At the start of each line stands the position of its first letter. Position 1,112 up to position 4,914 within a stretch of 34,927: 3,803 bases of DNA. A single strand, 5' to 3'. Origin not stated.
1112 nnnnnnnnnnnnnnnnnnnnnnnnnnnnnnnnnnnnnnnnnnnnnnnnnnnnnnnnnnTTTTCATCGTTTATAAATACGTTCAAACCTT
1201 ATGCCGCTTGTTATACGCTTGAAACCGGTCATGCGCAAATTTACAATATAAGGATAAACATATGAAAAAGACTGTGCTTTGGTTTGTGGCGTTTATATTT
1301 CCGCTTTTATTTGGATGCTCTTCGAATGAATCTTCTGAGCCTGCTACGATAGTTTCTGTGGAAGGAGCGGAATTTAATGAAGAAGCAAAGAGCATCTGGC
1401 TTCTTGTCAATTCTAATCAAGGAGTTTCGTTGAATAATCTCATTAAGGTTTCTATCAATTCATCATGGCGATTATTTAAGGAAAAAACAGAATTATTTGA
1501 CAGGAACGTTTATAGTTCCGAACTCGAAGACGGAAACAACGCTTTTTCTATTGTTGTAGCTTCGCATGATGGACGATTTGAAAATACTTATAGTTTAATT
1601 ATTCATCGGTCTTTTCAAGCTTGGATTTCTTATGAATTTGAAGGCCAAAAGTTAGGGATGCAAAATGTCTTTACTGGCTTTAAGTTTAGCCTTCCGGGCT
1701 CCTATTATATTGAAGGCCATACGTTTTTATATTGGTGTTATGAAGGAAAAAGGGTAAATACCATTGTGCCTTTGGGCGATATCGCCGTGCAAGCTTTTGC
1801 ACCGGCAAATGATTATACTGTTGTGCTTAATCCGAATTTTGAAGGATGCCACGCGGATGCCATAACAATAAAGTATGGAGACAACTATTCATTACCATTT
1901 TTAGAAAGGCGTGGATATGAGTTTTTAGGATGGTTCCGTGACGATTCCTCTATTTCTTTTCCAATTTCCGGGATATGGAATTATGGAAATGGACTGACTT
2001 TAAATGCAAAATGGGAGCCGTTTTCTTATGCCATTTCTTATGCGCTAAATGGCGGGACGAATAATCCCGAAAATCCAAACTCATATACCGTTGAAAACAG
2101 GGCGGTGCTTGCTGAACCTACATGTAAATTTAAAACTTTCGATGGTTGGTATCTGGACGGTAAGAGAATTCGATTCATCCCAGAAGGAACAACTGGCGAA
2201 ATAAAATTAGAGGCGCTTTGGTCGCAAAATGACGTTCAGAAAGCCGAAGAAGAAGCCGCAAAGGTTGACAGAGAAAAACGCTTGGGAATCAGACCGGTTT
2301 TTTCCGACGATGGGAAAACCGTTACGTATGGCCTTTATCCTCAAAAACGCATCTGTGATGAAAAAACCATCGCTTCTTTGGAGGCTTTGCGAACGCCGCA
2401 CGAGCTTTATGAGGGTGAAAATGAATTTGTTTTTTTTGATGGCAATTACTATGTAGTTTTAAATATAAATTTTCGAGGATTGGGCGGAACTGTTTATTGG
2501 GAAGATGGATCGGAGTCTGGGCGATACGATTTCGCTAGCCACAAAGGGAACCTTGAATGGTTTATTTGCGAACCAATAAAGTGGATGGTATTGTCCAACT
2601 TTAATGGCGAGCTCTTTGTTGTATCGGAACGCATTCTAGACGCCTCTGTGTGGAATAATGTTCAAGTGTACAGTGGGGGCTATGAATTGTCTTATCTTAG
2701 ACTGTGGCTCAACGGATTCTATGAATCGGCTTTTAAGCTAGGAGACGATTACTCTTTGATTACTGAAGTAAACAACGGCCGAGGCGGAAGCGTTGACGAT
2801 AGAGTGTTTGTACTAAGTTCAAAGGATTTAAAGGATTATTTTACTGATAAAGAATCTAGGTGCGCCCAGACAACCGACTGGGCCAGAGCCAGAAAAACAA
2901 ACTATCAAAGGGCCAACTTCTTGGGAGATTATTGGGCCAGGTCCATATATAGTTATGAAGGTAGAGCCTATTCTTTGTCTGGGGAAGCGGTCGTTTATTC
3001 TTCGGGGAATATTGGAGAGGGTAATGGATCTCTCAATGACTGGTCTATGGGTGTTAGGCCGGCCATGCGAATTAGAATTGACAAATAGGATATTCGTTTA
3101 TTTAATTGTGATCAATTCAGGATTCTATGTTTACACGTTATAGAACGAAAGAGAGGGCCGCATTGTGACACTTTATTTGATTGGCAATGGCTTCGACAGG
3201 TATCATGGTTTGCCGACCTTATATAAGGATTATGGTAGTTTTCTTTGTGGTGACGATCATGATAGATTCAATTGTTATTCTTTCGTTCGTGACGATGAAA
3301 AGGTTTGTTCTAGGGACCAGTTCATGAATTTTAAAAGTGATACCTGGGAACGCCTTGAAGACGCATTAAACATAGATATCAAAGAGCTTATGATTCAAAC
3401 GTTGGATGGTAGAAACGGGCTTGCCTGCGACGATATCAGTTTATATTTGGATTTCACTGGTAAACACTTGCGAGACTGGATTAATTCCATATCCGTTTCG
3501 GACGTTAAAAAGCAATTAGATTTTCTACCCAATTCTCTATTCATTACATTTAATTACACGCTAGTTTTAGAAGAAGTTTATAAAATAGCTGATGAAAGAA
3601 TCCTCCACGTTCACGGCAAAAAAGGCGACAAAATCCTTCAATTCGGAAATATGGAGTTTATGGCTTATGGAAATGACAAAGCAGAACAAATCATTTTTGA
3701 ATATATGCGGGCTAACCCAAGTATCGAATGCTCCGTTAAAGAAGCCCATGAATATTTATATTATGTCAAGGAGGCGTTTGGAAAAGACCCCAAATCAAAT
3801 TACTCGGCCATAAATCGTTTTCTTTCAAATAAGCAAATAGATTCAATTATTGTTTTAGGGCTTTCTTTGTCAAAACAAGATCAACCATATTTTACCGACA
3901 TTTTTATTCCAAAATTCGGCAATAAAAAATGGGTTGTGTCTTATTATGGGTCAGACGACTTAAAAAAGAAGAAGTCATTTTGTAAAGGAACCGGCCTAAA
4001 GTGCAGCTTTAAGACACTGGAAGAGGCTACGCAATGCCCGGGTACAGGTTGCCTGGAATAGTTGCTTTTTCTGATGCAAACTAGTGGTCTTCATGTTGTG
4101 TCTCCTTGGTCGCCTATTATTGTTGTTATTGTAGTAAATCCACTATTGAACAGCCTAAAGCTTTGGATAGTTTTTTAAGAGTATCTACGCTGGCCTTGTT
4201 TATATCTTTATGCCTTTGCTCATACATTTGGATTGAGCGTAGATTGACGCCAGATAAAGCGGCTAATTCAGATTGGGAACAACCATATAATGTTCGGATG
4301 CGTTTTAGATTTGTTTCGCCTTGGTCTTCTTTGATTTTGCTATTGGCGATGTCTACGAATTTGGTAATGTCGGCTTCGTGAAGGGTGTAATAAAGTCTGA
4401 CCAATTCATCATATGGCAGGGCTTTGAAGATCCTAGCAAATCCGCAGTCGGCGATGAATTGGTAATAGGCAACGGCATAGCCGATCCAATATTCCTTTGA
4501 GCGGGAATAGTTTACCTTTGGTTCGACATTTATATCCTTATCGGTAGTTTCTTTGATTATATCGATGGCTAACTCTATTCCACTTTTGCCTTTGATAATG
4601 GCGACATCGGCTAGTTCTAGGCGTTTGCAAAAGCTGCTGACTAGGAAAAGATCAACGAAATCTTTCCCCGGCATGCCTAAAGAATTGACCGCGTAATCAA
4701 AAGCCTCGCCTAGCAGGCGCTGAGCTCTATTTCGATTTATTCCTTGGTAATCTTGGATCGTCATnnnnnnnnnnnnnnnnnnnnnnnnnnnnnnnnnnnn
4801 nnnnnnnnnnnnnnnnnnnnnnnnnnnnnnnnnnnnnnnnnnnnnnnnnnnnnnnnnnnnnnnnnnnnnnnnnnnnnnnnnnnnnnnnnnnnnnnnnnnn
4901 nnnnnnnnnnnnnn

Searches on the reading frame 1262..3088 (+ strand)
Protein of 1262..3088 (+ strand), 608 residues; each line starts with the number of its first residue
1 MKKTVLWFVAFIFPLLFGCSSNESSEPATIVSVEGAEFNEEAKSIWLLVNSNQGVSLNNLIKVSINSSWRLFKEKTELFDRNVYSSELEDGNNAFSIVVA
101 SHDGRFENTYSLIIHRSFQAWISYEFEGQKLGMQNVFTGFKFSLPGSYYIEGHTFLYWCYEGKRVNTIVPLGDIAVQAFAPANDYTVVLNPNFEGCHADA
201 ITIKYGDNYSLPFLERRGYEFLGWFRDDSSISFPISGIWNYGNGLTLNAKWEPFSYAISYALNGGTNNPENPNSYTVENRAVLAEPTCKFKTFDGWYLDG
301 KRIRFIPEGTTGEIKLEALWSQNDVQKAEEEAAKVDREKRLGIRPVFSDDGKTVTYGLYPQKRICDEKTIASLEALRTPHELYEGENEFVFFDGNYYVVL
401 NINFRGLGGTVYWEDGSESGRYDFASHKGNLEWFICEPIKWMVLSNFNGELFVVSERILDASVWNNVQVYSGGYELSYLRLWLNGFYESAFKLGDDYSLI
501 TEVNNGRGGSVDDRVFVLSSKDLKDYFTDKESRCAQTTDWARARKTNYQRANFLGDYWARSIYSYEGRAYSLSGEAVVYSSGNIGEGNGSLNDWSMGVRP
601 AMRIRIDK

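Call 49: search_protein_families(library=pfam, proteins=[window:1262-3088:+], max_evalue=0.001)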
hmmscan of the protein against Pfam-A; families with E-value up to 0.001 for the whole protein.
window:1262-3088:+ (608 aa): 2 families
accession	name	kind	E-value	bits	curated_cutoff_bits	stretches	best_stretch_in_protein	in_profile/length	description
PF09479.16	Flg_new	-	5.4e-13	49.3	27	2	256-316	1-62/65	Listeria-Bacteroides repeat domain (List_Bact_rpt)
PF19789.6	DUF6273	-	5.5e-10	39.8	23.5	1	448-604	1-170/172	Domain of unknown function (DUF6273)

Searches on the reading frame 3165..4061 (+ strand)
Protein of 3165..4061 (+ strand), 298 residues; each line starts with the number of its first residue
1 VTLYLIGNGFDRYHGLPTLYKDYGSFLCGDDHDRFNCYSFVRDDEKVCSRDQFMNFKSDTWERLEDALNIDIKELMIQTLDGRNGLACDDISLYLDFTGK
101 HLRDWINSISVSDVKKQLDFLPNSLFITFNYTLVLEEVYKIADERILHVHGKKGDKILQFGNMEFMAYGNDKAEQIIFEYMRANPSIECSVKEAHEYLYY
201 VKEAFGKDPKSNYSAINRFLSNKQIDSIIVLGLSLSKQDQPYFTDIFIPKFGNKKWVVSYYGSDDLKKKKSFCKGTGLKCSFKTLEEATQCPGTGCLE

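Call 49: search_protein_families(library=pfam, proteins=[window:3165-4061:+], max_evalue=0.001)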
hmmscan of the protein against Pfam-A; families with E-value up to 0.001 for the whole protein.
window:3165-4061:+ (298 aa): 1 family
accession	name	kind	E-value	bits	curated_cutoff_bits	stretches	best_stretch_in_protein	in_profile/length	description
PF14253.11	AbiH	-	2.1e-36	126.8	30.9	2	92-260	109-260/260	Bacteriophage abortive infection AbiH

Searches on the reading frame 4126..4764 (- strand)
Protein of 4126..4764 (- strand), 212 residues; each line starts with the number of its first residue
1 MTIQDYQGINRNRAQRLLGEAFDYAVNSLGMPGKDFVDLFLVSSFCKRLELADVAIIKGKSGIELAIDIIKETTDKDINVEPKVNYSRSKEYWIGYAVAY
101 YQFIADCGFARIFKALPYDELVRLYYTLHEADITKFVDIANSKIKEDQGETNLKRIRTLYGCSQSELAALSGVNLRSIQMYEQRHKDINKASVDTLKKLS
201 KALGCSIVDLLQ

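Call 3: search_protein_families(library=pfam, proteins=[window:4126-4764:-], max_evalue=1)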
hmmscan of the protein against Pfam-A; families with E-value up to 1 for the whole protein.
window:4126-4764:- (212 aa): 7 families
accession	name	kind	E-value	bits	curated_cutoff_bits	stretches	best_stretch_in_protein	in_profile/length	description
PF01381.28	HTH_3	-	8.7e-11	42.1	23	1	153-210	1-55/55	Helix-turn-helix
PF13443.12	HTH_26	-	2e-05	25.2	22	1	152-211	1-58/63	Cro/C1-type HTH DNA-binding domain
PF20432.4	Xre-like-HTH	-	0.0092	16.7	25.8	1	154-180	16-42/63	Antitoxin Xre-like helix-turn-helix domain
PF10909.13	DUF2682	-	0.075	13.7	33.3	1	9-61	11-61/88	Protein of unknown function (DUF2682)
PF15580.11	Imm53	-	0.083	13.1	25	1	61-113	30-81/92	Immunity protein 53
PF13411.12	MerR_1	-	0.1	13.1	21.6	1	165-186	4-25/69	MerR HTH family regulatory protein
PF12844.13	HTH_19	-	0.12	12.8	30.2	1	152-212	3-60/64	Helix-turn-helix domain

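Call 7: search_protein_families(library=ncbifam, proteins=[window:4126-4764:-], max_evalue=1)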
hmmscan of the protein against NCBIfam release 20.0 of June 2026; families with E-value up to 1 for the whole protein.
window:4126-4764:- (212 aa): 13 families
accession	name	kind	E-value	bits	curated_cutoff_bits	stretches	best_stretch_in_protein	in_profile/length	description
TIGR03830.1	CxxCG_CxxCG_HTH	subfamily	5.6e-06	26.2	61.8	1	139-201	56-118/127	type II TA system antitoxin MqsA family protein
NF041951.1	phage_RstR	subfamily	1.1e-05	25.6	80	1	151-208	5-59/108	RstR family transcriptional repressor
NF003162.0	PRK04140.1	equivalog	0.00015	21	263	1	152-209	130-184/317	transcriptional regulator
NF047948.1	male_kill_WMK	equivalog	0.00045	19.8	300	1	149-211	163-222/300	WO male-killing family protein Wmk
TIGR03070.1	couple_hipB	subfamily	0.0014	18.5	71.65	1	153-204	7-55/58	type II toxin-antitoxin system Y4mF family antitoxin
NF007408.0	PRK09943.1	equivalog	0.0042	16.7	211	1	151-209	10-65/185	HTH-type transcriptional regulator PuuR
NF006015.0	PRK08154.1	subfamily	0.0075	15.5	204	1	152-211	34-90/314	anaerobic benzoate catabolism transcriptional regulator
NF052239.1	antitox_spr1629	equivalog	0.063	12.4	335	1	151-197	5-51/377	spr1629 family repressor/antitoxin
TIGR02612.1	mob_myst_A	hypoth_equivalog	0.078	12.9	122.6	1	140-208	17-84/150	mobile mystery protein A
NF007257.0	PRK09706.1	subfamily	0.084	12.7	101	1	154-208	11-62/135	transcriptional repressor DicA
NF049845.1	Xre_ParS_antitoxin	subfamily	0.085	13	90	1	153-201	7-55/112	type II RES/Xre toxin-antitoxin system antitoxin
NF041265.1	NadS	equivalog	0.12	12.7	60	1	152-189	34-71/94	NadS family protein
NF007271.0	PRK09726.1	equivalog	0.12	12.4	79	1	151-206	15-67/88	type II toxin-antitoxin system antitoxin HipB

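Call 42: search_protein_families(library=padloc, proteins=[window:4126-4764:-], max_evalue=1)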
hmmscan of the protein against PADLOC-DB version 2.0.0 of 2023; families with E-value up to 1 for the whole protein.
window:4126-4764:- (212 aa): 11 families
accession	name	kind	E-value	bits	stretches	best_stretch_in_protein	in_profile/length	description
PDLC02926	HTH_VI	-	5.3e-07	27.8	1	152-205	5-55/92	-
PDLC04642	PDC-M42B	-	2.4e-06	25.8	1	19-135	17-130/138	-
PDLC03949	RmrA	-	0.00017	18.6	1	153-205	7-56/363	-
PDLC03665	Control_protein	-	0.0005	18.3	1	151-211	11-69/77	control protein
PDLC03671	Control_protein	-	0.0012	17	1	138-211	5-74/84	control protein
PDLC04142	capH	-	0.0023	16.9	1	151-209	9-63/103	capH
PDLC03954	RmrA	-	0.02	11.8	1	151-206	13-65/380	-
PDLC03951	RmrA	-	0.034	11.1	1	151-207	11-64/400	-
PDLC03664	Control_protein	-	0.035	12.6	1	152-188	17-53/74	control protein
PDLC03952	RmrA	-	0.035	10.9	1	150-204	24-75/395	-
PDLC03953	RmrA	-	0.053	10.7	1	152-202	9-56/373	-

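Call 43: search_protein_families(library=phrogs, proteins=[window:4126-4764:-], max_evalue=0.1)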
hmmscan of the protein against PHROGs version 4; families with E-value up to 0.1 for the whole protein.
window:4126-4764:- (212 aa): 15 families
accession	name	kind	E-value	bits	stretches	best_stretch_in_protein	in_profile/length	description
phrog_8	-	transcription regulation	4.7e-08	33.9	1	139-208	68-133/346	transcriptional regulator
phrog_4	-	transcription regulation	6.9e-08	32.9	1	143-211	128-192/400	transcriptional repressor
phrog_5823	-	transcription regulation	8.1e-07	29.5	1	151-211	9-67/404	transcriptional regulator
phrog_3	-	transcription regulation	1.9e-06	28.9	1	148-211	88-146/430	transcriptional repressor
phrog_7241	-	transcription regulation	6e-05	24.1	1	149-211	62-121/122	transcriptional regulator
phrog_2104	-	unknown function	0.00014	23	1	150-197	41-88/103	-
phrog_2328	-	transcription regulation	0.00033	21.4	1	156-211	23-75/128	transcriptional repressor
phrog_2339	-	DNA, RNA and nucleotide metabolism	0.0005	21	1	140-206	18-81/98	HTH DNA binding protein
phrog_1373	-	transcription regulation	0.0014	19.7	1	157-207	72-119/166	transcriptional regulator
phrog_2439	-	transcription regulation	0.002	18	1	151-206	10-62/367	transcriptional regulator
phrog_147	-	transcription regulation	0.0024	19.2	1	151-196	7-53/100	transcriptional regulator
phrog_7950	-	transcription regulation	0.01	16.9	1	151-187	10-46/68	transcriptional repressor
phrog_4583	-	transcription regulation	0.02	15.9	1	161-211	23-70/81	transcriptional repressor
phrog_955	-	DNA, RNA and nucleotide metabolism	0.03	15.1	1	144-201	21-77/142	HTH DNA binding protein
phrog_5119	-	unknown function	0.06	14.1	1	127-196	37-101/152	-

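Call 72: find_homologous_proteins(query=window:4126-4764:-)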
Query window:4126-4764:- (212 aa): 4591 proteins with E <= 0.001 among 4986 candidates; the best 120 are listed.
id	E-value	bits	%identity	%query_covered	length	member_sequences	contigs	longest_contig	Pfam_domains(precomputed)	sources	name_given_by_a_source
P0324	1.0e-130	452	97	100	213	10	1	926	PF01381.29,PF13443.13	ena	-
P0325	4.8e-78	280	63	100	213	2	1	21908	PF01381.29,PF13443.13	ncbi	-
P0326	3.3e-77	277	61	99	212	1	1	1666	PF01381.29,PF13443.13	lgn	-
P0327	5.2e-77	276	59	100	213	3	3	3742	PF01381.29,PF13443.13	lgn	-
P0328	1.8e-76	275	59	98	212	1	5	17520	PF01381.29,PF13443.13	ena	-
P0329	3.8e-76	274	61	98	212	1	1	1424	PF01381.29,PF13443.13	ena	-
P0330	4.3e-76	273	59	100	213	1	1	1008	PF01381.29,PF13443.13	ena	-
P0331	5.0e-76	273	59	100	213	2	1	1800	PF01381.29,PF13443.13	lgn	-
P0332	5.3e-76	273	59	99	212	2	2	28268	PF01381.29,PF13443.13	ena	-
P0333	5.4e-76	273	61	98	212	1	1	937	PF01381.29,PF13443.13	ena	-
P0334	5.6e-76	273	61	98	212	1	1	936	PF01381.29,PF13443.13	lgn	-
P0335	6.9e-76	273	61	100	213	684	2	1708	PF01381.29,PF13443.13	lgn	-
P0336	7.4e-76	273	59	100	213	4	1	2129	PF01381.29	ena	-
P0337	1.1e-75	272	59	98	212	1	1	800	PF01381.29,PF13443.13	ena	-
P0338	1.1e-75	272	58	99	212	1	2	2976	PF01381.29,PF13443.13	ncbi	-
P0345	2.4e-75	271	58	100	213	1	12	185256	PF01381.29,PF13443.13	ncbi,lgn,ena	-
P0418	6.4e-74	266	58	100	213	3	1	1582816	PF01381.29,PF13443.13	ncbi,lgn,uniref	ncbi:helix-turn-helix transcriptional regulator [Clostridium sp. AN503]|uniref:helix-turn-helix doma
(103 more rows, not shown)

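Call 84: find_encoding_contigs(protein=P0418, flank=3000, max_places=2)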
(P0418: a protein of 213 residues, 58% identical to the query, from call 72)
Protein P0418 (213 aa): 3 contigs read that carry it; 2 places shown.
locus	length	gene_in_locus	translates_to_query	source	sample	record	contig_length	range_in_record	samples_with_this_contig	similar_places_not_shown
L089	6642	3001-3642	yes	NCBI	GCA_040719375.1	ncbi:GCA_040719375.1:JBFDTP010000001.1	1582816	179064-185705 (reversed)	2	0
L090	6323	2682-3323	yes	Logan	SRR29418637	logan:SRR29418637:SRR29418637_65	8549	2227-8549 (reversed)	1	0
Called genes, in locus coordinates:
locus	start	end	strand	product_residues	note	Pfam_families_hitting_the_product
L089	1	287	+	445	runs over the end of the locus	PF01041:DegT_DnrJ_EryC1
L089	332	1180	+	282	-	PF04991:LicD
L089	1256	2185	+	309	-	PF00535:Glycos_transf_2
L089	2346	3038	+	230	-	PF13151:DUF3990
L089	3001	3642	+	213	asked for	PF01381:HTH_3, PF13443:HTH_26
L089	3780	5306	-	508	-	PF02028:BCCT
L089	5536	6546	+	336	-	PF00753:Lactamase_B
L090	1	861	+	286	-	?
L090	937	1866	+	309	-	PF00535:Glycos_transf_2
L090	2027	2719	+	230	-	PF13151:DUF3990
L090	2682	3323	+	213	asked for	PF01381:HTH_3, PF13443:HTH_26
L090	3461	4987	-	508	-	PF02028:BCCT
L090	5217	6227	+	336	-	PF00753:Lactamase_B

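Call 85: find_encoding_contigs(protein=P0345, flank=3000, max_places=2)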
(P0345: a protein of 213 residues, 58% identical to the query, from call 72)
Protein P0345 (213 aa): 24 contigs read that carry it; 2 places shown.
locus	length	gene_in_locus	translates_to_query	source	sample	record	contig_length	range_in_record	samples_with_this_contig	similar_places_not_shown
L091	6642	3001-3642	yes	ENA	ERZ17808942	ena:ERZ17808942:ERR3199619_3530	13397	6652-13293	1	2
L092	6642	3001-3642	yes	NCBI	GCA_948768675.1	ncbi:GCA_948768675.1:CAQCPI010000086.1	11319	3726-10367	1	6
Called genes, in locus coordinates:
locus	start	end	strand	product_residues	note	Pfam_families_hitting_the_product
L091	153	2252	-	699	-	PF03422:CBM_6, PF02018:CBM_4_9, PF00652:Ricin_B_lectin, PF14200:RicinB_lectin_2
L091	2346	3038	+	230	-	PF13151:DUF3990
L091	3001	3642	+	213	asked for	PF01381:HTH_3, PF13443:HTH_26 (weak)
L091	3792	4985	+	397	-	PF14622:Ribonucleas_3_3, PF00636:Ribonuclease_3, PF00035:dsrm (faint)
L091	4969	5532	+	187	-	PF02525:Flavodoxin_2, PF03358:FMN_red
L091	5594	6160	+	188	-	PF03167:UDG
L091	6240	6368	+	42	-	-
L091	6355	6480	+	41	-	-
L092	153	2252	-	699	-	PF03422:CBM_6, PF02018:CBM_4_9, PF00652:Ricin_B_lectin, PF14200:RicinB_lectin_2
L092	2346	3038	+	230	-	PF13151:DUF3990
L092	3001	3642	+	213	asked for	PF01381:HTH_3, PF13443:HTH_26 (weak)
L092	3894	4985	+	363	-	PF14622:Ribonucleas_3_3, PF00636:Ribonuclease_3, PF00035:dsrm (faint)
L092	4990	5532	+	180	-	PF02525:Flavodoxin_2, PF03358:FMN_red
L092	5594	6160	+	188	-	PF03167:UDG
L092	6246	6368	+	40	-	-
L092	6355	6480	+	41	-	-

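Call 86: find_encoding_contigs(protein=P0325, flank=3000, max_places=2)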
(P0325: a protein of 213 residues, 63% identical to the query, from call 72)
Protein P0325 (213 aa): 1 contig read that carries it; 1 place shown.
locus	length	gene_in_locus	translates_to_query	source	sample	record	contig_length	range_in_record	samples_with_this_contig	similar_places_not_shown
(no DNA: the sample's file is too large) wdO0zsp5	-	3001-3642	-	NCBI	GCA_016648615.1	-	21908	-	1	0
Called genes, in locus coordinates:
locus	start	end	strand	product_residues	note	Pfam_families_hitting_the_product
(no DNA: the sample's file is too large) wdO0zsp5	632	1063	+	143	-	-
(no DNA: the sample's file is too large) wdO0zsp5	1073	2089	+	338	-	PF15731:MqsA_antitoxin, PF13274:SocA_Panacea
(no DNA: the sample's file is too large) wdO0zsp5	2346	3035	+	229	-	PF13151:DUF3990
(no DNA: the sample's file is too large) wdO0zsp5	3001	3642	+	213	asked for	PF01381:HTH_3, PF13443:HTH_26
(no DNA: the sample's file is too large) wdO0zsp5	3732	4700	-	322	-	PF02661:Fic, PF13412:HTH_24 (weak)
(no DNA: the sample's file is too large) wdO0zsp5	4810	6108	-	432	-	PF02661:Fic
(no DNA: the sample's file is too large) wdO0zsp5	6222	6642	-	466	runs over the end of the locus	PF01637:ATPase_2, PF13173:AAA_14 (weak), PF03008:DUF234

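Call 97: search_protein_families(library=ncbifam, proteins=[P0418], max_evalue=10)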
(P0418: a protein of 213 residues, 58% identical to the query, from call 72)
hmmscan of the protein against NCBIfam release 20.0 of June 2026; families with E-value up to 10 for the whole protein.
P0418 (213 aa): 19 families
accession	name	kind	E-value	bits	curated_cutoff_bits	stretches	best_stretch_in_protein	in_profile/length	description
TIGR03070.1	couple_hipB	subfamily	2.4e-07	30.6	71.65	1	153-207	7-58/58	type II toxin-antitoxin system Y4mF family antitoxin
NF041951.1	phage_RstR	subfamily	2.1e-06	28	80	1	151-211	5-62/108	RstR family transcriptional repressor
NF049845.1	Xre_ParS_antitoxin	subfamily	3.9e-06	26.9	90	1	152-208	6-62/112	type II RES/Xre toxin-antitoxin system antitoxin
NF047948.1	male_kill_WMK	equivalog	7.7e-06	25.6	300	1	152-212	166-223/300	WO male-killing family protein Wmk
TIGR03830.1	CxxCG_CxxCG_HTH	subfamily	1.3e-05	24.9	61.8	1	142-198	59-115/127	type II TA system antitoxin MqsA family protein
NF003162.0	PRK04140.1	equivalog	0.00013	21.2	263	1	152-207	130-182/317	transcriptional regulator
NF007271.0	PRK09726.1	equivalog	0.00054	19.9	79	1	152-207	16-68/88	type II toxin-antitoxin system antitoxin HipB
NF007257.0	PRK09706.1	subfamily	0.001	18.9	101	1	153-206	10-60/135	transcriptional repressor DicA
NF006015.0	PRK08154.1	subfamily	0.0011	18.2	204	1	153-212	35-91/314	anaerobic benzoate catabolism transcriptional regulator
TIGR02293.1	TAS_TIGR02293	hypoth_equivalog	0.0014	18.3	57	1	142-206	17-81/133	putative toxin-antitoxin system antitoxin component, TIGR02293 family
NF040522.1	VC1465_fam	subfamily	0.0023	18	70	1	154-203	2-47/111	VC1465 family Xer recombination activation factor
NF007481.0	PRK10072.1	equivalog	0.0041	17.6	110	1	146-200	31-84/96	HTH-type transcriptional regulator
TIGR02612.1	mob_myst_A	hypoth_equivalog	0.0042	17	122.6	1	153-207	30-83/150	mobile mystery protein A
NF003055.0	PRK03975.1-2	equivalog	0.023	14.5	122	1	146-197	8-60/140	putative transcriptional regulator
NF047336.1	conj_memb_RcgA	subfamily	0.028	12.9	325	1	168-206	58-94/537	RcgA family putative transporter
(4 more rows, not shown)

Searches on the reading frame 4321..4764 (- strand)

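Call 12: search_protein_families(library=pfam, proteins=[window:4321-4764:-], max_evalue=10)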
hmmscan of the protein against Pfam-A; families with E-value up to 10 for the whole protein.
seq(148 aa): 2 families
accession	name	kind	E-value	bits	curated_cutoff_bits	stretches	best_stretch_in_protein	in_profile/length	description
PF10909.13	DUF2682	-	0.045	14.4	33.3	1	9-61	11-61/88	Protein of unknown function (DUF2682)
PF15580.11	Imm53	-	0.062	13.5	25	1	61-114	30-82/92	Immunity protein 53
